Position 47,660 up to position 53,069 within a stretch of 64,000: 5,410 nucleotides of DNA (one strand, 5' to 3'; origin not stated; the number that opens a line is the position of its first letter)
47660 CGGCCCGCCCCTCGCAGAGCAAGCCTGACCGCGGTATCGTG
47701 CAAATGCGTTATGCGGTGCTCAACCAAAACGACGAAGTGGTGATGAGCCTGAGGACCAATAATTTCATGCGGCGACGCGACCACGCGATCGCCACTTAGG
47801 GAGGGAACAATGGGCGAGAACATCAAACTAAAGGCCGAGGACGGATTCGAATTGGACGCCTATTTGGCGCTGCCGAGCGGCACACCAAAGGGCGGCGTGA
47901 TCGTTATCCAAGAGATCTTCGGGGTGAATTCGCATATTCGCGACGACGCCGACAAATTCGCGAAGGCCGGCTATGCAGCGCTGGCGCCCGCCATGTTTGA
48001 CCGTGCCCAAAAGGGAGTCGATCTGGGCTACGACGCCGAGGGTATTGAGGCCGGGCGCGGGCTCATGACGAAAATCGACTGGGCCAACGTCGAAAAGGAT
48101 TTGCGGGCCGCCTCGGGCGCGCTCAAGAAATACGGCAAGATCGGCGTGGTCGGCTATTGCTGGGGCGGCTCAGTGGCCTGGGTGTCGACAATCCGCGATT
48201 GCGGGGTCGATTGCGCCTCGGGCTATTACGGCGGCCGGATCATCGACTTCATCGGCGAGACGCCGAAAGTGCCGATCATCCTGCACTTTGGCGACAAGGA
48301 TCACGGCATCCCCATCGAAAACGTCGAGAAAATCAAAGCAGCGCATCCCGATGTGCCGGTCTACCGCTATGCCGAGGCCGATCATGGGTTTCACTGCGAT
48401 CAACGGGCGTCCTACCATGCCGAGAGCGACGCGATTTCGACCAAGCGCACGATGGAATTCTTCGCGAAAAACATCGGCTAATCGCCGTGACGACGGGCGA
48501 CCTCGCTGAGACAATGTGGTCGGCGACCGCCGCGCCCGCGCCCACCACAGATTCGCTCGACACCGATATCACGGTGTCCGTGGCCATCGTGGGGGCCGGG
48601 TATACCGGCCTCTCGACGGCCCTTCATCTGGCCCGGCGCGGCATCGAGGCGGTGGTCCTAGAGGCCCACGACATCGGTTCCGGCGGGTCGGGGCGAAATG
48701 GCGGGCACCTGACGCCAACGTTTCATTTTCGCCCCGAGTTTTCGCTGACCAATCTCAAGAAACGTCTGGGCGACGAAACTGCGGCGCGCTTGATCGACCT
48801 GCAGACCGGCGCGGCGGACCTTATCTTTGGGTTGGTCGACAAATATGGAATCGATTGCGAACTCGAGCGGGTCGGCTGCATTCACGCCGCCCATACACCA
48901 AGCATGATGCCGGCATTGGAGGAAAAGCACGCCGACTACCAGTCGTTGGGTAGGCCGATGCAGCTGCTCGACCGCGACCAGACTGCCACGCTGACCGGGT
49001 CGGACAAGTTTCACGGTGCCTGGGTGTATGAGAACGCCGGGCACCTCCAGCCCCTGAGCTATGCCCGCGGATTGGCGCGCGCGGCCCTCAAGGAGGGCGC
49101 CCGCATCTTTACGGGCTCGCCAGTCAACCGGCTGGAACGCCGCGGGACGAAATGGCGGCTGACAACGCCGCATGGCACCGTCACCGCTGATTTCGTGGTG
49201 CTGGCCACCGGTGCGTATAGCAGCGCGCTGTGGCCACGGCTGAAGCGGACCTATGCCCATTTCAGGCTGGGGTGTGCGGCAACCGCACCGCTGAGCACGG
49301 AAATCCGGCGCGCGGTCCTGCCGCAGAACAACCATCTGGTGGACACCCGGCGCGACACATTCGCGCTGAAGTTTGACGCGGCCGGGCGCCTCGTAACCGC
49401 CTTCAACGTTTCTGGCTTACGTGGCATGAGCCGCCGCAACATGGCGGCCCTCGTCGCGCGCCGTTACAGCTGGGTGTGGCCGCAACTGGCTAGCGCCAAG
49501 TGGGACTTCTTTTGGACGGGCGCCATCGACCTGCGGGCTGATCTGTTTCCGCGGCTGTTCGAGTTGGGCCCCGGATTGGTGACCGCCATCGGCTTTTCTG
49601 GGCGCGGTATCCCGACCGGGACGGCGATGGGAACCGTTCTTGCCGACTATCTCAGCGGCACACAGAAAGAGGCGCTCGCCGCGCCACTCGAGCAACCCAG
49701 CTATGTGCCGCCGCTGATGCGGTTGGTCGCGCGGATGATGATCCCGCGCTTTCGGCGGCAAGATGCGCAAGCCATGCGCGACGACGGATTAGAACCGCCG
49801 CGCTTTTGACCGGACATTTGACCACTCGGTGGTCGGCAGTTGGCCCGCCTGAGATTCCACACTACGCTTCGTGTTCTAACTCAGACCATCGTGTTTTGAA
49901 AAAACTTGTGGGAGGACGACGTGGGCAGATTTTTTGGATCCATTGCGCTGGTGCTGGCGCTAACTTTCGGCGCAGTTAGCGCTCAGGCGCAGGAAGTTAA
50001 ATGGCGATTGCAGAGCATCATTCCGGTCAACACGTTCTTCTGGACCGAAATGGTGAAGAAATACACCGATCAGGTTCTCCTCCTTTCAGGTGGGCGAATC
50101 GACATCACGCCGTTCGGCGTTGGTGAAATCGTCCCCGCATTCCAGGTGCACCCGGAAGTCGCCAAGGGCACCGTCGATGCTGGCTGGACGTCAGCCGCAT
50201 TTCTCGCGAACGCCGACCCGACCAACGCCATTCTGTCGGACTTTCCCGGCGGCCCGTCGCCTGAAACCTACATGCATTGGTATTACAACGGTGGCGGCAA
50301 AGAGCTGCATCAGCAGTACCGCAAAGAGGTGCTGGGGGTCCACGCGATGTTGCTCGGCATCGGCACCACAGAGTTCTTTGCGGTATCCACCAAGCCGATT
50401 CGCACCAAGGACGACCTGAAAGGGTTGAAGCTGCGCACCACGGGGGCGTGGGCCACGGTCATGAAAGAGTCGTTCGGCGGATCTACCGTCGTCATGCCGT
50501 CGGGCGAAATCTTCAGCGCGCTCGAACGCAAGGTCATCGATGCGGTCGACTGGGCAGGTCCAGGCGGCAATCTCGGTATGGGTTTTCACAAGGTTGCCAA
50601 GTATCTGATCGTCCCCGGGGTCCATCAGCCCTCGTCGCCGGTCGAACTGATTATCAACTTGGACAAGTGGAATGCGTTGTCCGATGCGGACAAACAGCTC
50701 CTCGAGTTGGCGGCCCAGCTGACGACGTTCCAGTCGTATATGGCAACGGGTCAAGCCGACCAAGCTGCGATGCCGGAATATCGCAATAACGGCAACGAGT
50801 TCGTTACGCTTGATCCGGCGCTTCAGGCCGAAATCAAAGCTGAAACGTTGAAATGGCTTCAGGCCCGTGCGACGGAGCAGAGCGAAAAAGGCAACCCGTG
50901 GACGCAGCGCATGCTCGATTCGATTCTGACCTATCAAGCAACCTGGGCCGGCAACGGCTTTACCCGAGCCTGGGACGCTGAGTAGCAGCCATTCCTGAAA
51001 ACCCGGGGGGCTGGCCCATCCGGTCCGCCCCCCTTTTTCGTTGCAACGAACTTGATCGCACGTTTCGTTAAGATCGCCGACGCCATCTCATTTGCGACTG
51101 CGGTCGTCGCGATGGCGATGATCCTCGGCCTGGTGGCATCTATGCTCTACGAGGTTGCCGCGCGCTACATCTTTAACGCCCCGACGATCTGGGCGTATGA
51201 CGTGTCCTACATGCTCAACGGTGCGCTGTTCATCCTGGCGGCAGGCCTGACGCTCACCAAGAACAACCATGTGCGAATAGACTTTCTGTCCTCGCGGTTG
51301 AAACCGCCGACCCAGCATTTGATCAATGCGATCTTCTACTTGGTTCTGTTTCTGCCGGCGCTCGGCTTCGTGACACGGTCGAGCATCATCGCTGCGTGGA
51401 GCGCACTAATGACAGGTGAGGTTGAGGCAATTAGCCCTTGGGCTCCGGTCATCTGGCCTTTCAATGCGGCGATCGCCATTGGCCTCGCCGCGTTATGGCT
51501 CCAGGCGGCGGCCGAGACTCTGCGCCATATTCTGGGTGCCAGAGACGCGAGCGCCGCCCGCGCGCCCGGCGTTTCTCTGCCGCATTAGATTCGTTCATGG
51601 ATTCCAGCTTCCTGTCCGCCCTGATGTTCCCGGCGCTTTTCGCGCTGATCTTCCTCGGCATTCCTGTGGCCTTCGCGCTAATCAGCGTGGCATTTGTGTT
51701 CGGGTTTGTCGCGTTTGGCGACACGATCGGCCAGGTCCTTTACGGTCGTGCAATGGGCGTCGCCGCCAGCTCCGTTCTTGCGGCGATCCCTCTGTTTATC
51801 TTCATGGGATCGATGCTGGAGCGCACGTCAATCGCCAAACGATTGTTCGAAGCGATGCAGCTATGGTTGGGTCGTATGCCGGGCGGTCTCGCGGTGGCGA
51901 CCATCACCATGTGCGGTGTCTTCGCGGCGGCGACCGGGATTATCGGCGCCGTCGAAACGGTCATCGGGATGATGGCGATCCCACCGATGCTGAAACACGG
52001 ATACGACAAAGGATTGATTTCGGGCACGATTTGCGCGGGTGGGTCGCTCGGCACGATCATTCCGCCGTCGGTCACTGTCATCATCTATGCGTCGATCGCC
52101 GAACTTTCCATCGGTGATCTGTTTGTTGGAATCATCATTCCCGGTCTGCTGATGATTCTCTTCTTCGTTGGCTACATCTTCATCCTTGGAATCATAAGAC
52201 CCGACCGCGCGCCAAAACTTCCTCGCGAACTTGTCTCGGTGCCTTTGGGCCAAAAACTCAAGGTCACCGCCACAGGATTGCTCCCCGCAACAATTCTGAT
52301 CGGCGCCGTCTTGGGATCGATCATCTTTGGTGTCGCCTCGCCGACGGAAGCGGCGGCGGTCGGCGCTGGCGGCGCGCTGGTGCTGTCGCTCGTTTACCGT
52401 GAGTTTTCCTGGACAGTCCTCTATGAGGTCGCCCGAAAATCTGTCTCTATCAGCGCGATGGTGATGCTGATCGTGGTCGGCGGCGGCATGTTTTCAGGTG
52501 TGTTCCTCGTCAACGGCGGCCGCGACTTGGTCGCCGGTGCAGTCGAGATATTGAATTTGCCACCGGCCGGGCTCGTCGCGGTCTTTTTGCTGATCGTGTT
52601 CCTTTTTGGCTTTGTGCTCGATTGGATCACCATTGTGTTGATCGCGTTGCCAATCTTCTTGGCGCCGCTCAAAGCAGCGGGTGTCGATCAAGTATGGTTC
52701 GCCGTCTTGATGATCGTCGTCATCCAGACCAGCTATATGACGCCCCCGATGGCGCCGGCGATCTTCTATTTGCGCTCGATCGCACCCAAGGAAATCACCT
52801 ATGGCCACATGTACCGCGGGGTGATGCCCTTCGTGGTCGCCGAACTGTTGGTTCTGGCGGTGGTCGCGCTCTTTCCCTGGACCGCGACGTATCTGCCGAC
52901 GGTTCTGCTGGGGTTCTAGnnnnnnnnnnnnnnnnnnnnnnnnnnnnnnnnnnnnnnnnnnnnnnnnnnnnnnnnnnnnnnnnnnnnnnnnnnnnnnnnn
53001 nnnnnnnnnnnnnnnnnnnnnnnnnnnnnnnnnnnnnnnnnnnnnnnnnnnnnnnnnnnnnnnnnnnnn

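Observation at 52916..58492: Methionine-salvage operon extended by an aldolase/SDR fusion and a VOC protein: candidate fused DHAP-shunt branch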

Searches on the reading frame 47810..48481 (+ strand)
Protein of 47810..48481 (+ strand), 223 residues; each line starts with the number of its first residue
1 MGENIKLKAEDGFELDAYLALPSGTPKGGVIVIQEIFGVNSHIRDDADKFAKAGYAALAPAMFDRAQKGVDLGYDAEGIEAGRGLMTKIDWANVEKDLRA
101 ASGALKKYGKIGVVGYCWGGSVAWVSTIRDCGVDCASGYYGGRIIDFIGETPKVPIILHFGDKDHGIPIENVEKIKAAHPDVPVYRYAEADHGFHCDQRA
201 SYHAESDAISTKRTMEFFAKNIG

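Call 45: search_protein_families(library=pfam, proteins=[window:47810-48481:+], max_evalue=0.000001)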
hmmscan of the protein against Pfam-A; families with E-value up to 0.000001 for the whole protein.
window:47810-48481:+ (223 aa): 1 family
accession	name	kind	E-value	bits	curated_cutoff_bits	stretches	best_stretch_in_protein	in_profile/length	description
PF01738.24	DLH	-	1.5e-43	149.4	21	1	15-220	1-215/217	Dienelactone hydrolase family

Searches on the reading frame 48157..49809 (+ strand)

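Call 45: search_protein_families(library=pfam, proteins=[window:48157-49809:+], max_evalue=0.000001)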
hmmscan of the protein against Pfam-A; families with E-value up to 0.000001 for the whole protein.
window:48157-49809:+ (550 aa): 3 families
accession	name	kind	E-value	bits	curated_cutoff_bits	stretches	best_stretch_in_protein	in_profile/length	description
PF01266.30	DAO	-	4e-63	214.5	27.9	1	142-497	2-352/353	FAD dependent oxidoreductase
PF13738.12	Pyr_redox_3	-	4.6e-10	39.7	30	0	296-362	77-143/305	Pyridine nucleotide-disulphide oxidoreductase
PF01593.30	Amino_oxidase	-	3.6e-07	30.3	19.8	0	308-387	212-295/443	Flavin containing amine oxidoreductase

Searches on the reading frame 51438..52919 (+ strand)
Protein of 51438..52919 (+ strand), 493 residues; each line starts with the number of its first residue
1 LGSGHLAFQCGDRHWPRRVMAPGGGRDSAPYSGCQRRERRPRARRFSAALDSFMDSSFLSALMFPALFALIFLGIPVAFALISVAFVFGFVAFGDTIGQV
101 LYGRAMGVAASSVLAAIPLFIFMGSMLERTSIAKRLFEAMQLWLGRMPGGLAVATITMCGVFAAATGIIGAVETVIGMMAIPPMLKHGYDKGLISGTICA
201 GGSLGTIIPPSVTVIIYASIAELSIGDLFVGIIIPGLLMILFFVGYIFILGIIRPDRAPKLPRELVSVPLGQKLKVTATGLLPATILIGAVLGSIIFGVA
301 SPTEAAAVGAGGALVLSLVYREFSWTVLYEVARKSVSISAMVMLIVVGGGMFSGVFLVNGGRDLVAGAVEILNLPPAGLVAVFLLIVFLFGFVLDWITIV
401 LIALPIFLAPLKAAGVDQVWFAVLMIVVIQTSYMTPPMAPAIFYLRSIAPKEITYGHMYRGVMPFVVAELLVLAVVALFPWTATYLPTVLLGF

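Call 3: search_protein_families(library=pfam, proteins=[window:51438-52919:+])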
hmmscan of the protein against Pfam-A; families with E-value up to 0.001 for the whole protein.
window:51438-52919:+ (493 aa): 1 family
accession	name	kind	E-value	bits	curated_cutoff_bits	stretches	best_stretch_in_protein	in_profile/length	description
PF06808.19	DctM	-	1.7e-69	235.1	23.8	1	66-481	3-412/413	Tripartite ATP-independent periplasmic transporter, DctM component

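Call 4: search_protein_families(library=ncbifam, proteins=[window:51438-52919:+])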
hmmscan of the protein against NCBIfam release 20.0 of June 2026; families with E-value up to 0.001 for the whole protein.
window:51438-52919:+ (493 aa): 2 families
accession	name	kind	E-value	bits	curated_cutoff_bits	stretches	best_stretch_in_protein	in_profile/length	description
TIGR00786.1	dctM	subfamily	7e-87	291.8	268.45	1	74-487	1-405/405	TRAP transporter large permease subunit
NF011634.1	PRK15060.1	equivalog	1.9e-29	103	800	1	65-480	8-414/425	2,3-diketo-L-gulonate TRAP transporter large permease YiaN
